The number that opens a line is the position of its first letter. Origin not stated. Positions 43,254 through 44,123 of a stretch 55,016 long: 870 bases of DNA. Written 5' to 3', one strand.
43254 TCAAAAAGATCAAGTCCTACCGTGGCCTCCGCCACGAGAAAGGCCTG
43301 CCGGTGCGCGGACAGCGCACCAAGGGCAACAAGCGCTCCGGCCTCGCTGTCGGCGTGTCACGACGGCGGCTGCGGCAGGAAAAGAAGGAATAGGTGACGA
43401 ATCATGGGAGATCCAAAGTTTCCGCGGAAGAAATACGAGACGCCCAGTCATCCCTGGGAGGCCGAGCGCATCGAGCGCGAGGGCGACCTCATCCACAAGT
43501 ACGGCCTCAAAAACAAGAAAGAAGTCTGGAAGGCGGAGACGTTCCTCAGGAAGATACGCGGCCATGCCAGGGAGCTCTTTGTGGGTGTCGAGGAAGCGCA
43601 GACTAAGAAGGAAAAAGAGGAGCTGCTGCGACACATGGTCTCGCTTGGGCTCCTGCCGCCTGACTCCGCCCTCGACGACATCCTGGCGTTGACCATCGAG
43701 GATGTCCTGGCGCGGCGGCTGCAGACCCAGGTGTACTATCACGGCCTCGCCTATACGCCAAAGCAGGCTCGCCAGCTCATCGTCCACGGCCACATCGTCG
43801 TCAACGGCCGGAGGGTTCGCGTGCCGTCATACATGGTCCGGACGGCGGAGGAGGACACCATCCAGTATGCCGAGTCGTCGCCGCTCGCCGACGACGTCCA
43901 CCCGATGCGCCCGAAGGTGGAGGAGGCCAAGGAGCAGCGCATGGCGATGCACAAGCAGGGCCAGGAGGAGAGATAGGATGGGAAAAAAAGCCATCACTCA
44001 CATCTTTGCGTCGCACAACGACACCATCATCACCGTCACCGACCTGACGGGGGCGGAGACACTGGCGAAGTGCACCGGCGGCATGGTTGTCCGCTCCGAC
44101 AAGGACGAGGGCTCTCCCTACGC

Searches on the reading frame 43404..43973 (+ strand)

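Call 8: search_protein_families(library=pfam, proteins=[window:43404-43973:+])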
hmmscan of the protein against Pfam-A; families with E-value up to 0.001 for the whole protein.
window:43404-43973:+ (190 aa): 3 families
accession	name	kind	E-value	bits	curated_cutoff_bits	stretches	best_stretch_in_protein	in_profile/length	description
PF01479.30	S4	-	2e-14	53.4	22.8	1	104-148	1-45/48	S4 domain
PF22421.1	SYY_C-terminal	-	0.00053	20.3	27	0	113-150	28-65/83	Tyrosine--tRNA ligase SYY-like C-terminal domain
PF00163.24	Ribosomal_S4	-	0.00081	20.5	23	0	16-102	16-94/95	Ribosomal protein S4/S9 N-terminal domain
